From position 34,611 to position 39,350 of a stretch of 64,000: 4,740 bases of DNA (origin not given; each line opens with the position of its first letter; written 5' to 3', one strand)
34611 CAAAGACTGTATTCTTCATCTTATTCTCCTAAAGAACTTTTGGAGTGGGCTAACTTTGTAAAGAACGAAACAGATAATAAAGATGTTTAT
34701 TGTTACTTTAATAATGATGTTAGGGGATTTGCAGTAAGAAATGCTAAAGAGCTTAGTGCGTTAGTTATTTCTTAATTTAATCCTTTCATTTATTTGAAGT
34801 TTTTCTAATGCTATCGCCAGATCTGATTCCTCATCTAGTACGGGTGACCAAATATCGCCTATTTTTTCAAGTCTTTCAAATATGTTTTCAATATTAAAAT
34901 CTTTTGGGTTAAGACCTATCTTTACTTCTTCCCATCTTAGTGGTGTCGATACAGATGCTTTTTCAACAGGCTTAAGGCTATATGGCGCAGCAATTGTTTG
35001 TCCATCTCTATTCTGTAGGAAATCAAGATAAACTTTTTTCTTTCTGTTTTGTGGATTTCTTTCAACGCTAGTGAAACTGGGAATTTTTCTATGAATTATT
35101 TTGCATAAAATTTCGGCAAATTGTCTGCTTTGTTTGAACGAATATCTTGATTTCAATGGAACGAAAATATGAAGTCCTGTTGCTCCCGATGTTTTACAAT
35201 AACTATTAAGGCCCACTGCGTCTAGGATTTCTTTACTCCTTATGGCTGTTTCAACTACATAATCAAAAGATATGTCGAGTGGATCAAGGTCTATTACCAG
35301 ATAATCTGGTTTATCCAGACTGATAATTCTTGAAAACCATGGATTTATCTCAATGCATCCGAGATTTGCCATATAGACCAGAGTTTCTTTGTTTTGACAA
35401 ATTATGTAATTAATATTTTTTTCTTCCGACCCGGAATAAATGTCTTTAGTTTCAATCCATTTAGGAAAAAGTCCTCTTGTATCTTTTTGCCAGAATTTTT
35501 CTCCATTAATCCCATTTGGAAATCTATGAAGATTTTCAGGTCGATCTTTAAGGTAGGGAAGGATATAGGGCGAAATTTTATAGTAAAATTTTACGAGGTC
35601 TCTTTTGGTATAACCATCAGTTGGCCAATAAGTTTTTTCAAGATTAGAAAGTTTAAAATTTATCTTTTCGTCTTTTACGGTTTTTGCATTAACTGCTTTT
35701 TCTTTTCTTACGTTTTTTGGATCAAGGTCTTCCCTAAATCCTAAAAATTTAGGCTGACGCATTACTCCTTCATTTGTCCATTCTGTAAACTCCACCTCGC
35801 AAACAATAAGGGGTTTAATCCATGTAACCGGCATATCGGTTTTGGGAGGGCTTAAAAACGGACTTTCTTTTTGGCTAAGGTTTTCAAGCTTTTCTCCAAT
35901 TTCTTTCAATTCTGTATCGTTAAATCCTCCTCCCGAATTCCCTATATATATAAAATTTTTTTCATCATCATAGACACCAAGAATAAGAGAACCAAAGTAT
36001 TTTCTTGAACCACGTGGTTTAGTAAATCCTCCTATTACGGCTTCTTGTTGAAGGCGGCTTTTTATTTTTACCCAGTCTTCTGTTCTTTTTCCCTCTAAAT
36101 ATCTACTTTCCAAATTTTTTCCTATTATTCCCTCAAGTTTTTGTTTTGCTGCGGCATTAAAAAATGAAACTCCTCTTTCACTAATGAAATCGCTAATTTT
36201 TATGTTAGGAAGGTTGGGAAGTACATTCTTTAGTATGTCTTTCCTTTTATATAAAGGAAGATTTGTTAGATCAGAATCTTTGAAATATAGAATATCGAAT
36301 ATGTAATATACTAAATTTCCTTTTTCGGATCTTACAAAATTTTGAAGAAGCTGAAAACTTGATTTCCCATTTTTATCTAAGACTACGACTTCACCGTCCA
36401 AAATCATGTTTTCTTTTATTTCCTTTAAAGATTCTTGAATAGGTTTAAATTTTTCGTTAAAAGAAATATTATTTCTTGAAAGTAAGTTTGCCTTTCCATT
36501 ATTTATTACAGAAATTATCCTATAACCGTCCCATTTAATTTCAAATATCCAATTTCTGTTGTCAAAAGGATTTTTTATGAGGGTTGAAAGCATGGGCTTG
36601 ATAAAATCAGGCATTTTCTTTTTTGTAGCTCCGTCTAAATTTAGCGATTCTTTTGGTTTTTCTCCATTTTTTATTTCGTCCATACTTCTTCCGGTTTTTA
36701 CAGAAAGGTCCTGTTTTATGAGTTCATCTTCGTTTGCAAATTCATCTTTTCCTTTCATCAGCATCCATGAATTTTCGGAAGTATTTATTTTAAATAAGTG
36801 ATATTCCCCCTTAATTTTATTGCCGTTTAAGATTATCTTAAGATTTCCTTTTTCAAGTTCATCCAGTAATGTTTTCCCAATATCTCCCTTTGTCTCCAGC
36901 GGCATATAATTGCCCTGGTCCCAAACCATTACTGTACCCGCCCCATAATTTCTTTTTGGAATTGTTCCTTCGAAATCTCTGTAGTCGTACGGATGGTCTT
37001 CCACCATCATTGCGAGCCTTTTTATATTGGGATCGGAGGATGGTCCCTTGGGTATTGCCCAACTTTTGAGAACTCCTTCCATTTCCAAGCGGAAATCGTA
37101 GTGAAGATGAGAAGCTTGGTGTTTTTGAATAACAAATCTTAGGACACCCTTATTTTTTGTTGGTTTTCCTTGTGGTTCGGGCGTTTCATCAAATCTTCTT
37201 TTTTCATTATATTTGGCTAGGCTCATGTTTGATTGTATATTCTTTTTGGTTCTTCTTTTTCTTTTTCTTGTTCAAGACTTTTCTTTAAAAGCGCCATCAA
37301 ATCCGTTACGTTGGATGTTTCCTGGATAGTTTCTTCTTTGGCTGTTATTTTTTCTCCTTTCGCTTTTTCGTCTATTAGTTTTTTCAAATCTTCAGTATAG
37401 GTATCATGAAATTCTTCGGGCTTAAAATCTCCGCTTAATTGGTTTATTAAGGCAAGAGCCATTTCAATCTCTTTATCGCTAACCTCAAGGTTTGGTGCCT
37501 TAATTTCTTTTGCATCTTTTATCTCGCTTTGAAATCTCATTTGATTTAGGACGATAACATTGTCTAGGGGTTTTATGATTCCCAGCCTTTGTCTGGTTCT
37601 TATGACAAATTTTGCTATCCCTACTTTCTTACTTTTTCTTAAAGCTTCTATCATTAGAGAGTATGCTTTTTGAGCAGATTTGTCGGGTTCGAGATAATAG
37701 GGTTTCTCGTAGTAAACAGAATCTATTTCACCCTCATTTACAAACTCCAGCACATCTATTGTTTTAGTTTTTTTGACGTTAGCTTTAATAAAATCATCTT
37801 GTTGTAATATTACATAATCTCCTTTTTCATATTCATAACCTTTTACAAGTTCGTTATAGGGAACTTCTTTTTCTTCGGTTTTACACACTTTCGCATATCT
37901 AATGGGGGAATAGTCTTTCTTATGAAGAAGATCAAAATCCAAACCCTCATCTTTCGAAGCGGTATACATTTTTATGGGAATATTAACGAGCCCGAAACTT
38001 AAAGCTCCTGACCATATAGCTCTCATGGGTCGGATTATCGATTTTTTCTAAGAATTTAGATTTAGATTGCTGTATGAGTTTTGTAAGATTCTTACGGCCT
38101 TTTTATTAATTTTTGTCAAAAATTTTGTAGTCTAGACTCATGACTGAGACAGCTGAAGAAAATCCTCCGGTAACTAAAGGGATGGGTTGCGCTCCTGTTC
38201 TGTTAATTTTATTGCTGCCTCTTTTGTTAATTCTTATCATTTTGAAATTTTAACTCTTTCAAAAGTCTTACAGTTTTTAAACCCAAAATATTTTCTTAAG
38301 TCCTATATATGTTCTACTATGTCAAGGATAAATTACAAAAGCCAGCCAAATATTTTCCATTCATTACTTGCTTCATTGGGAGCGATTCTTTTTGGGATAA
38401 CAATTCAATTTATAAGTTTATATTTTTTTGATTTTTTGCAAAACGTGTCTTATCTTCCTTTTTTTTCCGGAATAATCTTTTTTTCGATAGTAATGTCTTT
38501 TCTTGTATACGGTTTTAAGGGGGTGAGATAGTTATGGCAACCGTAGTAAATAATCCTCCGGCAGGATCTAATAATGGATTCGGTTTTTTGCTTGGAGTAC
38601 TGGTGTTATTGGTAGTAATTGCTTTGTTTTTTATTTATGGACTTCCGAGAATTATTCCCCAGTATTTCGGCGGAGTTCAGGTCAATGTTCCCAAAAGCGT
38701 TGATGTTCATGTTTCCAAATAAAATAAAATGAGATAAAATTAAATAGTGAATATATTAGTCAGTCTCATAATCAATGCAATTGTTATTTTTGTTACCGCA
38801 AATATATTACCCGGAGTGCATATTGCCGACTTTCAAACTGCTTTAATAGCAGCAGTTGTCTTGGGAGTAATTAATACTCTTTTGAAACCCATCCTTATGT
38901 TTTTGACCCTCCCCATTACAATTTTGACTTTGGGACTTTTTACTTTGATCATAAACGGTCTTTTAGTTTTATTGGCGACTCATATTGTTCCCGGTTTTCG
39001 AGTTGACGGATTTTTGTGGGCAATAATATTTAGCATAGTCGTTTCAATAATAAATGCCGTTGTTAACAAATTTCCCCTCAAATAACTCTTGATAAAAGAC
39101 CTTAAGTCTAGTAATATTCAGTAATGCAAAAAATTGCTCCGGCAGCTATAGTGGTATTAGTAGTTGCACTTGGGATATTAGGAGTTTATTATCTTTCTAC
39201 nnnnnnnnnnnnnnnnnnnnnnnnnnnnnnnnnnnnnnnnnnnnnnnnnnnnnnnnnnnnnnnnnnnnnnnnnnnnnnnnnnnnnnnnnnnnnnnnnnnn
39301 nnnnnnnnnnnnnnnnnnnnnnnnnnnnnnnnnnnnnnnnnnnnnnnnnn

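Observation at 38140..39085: Cluster of tiny paralogous membrane peptides plus a holin-like protein, divergent from the Ku-LigD operon; one 37-aa gene is missing from the ORF track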

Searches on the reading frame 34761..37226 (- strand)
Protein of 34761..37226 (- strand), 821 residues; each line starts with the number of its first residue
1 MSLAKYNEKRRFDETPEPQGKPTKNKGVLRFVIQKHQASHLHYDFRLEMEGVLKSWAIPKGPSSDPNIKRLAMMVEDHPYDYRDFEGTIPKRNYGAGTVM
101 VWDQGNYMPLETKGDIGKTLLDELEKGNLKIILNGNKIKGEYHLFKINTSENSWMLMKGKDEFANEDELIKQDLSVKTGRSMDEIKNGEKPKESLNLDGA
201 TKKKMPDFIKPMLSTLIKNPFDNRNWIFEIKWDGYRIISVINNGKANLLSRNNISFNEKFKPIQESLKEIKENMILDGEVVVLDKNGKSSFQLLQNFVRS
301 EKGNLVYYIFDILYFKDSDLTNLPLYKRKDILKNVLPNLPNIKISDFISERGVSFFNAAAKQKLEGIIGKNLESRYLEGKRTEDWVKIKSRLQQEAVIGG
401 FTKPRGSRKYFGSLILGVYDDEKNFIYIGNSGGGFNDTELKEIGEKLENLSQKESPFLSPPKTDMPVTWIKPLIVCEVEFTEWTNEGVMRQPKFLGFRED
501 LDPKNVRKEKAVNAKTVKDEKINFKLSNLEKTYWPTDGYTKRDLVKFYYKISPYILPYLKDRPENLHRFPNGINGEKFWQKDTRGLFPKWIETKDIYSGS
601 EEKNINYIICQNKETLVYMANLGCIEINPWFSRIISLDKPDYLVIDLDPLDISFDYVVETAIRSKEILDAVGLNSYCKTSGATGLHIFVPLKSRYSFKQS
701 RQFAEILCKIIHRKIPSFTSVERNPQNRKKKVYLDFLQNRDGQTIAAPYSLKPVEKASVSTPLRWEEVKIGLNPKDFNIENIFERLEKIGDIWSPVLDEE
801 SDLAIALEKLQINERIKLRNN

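Call 3: search_protein_families(library=pfam, proteins=[window:34761-37226:-], max_evalue=1)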
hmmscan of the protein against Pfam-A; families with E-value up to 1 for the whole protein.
window:34761-37226:- (821 aa): 7 families
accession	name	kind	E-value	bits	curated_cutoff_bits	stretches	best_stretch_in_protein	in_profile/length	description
PF21686.3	LigD_Prim-Pol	-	2.2e-85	286.7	27.4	1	540-793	1-254/254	LigD, primase-polymerase domain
PF13298.12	LigD_N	-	1.1e-42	145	31.1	1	34-146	1-107/107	DNA Ligase D 3'-phosphoesterase domain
PF01068.26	DNA_ligase_A_M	-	2.8e-33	115.8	26.2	1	219-389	15-204/204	ATP dependent DNA ligase domain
PF04679.21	DNA_ligase_A_C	-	1.2e-27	96.6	27.5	1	408-500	2-93/94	ATP dependent DNA ligase C terminal region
PF09414.15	RNA_ligase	-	4.8e-06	27.3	27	1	225-389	2-171/171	RNA ligase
PF01331.24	mRNA_cap_enzyme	-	1e-05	25.9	29.6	1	224-340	16-125/194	mRNA capping enzyme, catalytic domain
PF01896.25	DNA_primase_S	-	0.0017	19.1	26.8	1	655-765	22-163/163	DNA primase small subunit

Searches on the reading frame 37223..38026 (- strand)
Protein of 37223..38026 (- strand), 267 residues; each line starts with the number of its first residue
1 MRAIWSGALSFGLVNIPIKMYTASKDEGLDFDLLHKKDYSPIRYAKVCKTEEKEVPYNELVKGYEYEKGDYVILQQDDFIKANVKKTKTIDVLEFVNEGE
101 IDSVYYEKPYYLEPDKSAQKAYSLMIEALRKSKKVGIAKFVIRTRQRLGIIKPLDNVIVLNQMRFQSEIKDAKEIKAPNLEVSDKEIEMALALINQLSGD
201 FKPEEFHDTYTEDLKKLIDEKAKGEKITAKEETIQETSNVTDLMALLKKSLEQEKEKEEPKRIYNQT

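Call 3: search_protein_families(library=pfam, proteins=[window:37223-38026:-], max_evalue=1)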
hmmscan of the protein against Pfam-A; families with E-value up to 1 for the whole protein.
window:37223-38026:- (267 aa): 1 family
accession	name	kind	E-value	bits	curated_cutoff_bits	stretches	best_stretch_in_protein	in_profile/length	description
PF02735.22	Ku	-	5.2e-49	167.2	25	1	10-189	1-190/190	Ku70/Ku80 beta-barrel domain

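Call 27: find_related_loci(query=window:37226-38026:-, collection=genome_contigs, flank=5000)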
Query window:37226-38026:- (267 aa) in genome_contigs; peptide patterns used: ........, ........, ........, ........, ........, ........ (x = any residue, [..] = any of these).
447 stretches matched a pattern; 194 encode a relative of the query (tblastn E <= 1e-3); the best 80 are kept; 80 distinct loci.
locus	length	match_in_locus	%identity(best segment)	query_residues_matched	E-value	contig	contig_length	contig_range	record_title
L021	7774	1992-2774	53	1-261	1e-91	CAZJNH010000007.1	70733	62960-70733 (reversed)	MAG TPA_asm: uncultured Candidatus Saccharibacteria bacterium isolate SRP200132_co1_169 genome assembly, contig: NODE_50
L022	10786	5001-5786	54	1-262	3e-91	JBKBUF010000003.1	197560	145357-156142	MAG: Cytophagaceae bacterium isolate 21I_069.bin.21 NODE_86_length_197560_cov_7.843592, whole genome shotgun sequence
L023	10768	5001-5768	51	1-258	4e-83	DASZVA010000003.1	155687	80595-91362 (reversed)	MAG TPA_asm: Candidatus Peribacteraceae bacterium isolate SMAG_U6119 k141_854587, whole genome shotgun sequence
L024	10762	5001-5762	48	1-255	1e-82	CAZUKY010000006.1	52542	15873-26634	MAG TPA_asm: uncultured Gammaproteobacteria bacterium isolate SRP093185_co1_86 genome assembly, contig: NODE_250_length_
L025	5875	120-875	52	1-252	3e-80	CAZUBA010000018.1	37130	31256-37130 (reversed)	MAG TPA_asm: uncultured Candidatus Peribacteria bacterium isolate SRP011637_co1_8 genome assembly, contig: NODE_228_leng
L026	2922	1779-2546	50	1-257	1e-80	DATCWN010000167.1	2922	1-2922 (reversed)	MAG TPA_asm: Hanamia sp. isolate SMAG_U7412 k141_79606, whole genome shotgun sequence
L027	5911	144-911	51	1-257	7e-79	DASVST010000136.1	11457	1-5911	MAG TPA_asm: Segetibacter sp. isolate SMAG_U3269 k141_351271, whole genome shotgun sequence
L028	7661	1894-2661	49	1-257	2e-77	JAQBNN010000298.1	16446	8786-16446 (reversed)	MAG: Segetibacter sp. isolate RYN_294 scaffold_350350, whole genome shotgun sequence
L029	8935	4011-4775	48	1-257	1e-76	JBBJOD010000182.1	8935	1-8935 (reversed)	MAG: Chitinophagaceae bacterium isolate RDP_SRG_22 NODE_4520_length_8935_cov_4.693131, whole genome shotgun sequence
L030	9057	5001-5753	49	1-253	2e-76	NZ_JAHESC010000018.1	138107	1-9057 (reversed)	Dawidia soli strain PWU37 NODE_18_length_138107_cov_9.353083, whole genome shotgun sequence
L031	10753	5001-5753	49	1-253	3e-76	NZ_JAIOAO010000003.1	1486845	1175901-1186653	Parachryseolinea silvisoli strain QH1ED-6-2 NODE_3_length_1486845_cov_22.209252, whole genome shotgun sequence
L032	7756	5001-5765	49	1-257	3e-76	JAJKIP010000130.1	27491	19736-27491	MAG: Segetibacter sp. isolate b85_HoplandSoilSeptJan k101_285017, whole genome shotgun sequence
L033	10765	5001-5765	47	1-257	2e-76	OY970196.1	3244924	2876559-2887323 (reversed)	MAG: uncultured Chitinophagaceae bacterium isolate MFD09671.bin.c.4 genome assembly, chromosome: 1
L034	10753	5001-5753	49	1-253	5e-76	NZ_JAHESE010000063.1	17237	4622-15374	Dawidia cretensis strain PWU5 NODE_63_length_17237_cov_10.233858, whole genome shotgun sequence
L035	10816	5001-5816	47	1-267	2e-75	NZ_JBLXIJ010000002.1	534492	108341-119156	MAG: Halpernia sp. isolate ET15-04 T15maxbin_out.019RE.5K@2, whole genome shotgun sequence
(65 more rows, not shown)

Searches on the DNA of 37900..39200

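Call 56: search_rna_families(source=window, start=37900, end=39200, threshold=evalue, max_evalue=1)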
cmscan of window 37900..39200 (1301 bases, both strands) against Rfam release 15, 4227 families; matches with E-value up to 1: 0.
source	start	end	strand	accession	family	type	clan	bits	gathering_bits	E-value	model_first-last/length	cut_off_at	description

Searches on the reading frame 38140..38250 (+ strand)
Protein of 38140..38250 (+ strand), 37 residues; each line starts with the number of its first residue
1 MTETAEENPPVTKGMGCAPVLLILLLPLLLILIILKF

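Call 3: search_protein_families(library=pfam, proteins=[window:38140-38250:+], max_evalue=1)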
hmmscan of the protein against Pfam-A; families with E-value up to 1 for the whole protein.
seq(37 aa): 0 families

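Call 4: search_protein_families(library=ncbifam, proteins=[window:38140-38250:+], max_evalue=1)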
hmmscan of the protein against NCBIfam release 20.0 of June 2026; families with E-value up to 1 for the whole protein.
seq(37 aa): 2 families
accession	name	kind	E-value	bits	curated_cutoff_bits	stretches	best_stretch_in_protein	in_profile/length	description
NF002728.1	PRK02624.1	equivalog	0.022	14.4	65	1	11-35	19-44/60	photosystem II reaction center phosphoprotein PsbH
TIGR04564.1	Synergist_CTERM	domain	0.1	12.7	22.5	1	15-30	7-21/27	Synerg-CTERM sorting domain-containing protein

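Call 42: search_protein_families(library=phrogs, proteins=[window:38140-38250:+], max_evalue=1)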
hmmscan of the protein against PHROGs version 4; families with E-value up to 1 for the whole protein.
seq(37 aa): 0 families

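Call 43: search_protein_families(library=padloc, proteins=[window:38140-38250:+], max_evalue=1)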
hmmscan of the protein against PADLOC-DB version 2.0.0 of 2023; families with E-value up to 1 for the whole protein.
seq(37 aa): 0 families

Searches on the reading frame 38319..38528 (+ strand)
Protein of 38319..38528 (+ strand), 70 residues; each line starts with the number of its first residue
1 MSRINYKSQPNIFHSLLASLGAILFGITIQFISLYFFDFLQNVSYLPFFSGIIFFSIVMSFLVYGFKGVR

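Call 3: search_protein_families(library=pfam, proteins=[window:38319-38528:+], max_evalue=1)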
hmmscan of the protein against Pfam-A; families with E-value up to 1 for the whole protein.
seq(70 aa): 0 families

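Call 4: search_protein_families(library=ncbifam, proteins=[window:38319-38528:+], max_evalue=1)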
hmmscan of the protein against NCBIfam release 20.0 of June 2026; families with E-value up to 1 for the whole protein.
seq(70 aa): 1 family
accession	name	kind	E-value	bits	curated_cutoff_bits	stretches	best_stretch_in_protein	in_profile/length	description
NF041560.1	T6SS_Burk_ExIF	subfamily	0.42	10.3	90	1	10-66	126-182/234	putative type VI secretion system effector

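Call 26: find_homologous_proteins(query=window:38319-38528:+, max_evalue=1)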
Query seq(70 aa): no candidate shares three 5-residue words with the query. No homologue found.

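Call 42: search_protein_families(library=phrogs, proteins=[window:38319-38528:+], max_evalue=1)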
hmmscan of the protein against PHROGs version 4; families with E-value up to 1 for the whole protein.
seq(70 aa): 0 families

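Call 43: search_protein_families(library=padloc, proteins=[window:38319-38528:+], max_evalue=1)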
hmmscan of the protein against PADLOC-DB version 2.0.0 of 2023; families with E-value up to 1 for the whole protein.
seq(70 aa): 0 families

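Call 44: search_protein_representatives(protein=window:38319-38528:+)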
Query: 70 residues. Proteins with E-value up to 0.001 (for the whole library): 1; up to 1e-10: 0; up to 1e-30: 0. The best 1 are listed.
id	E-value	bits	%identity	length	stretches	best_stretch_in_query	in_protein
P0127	2.7e-04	37.3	38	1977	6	23-48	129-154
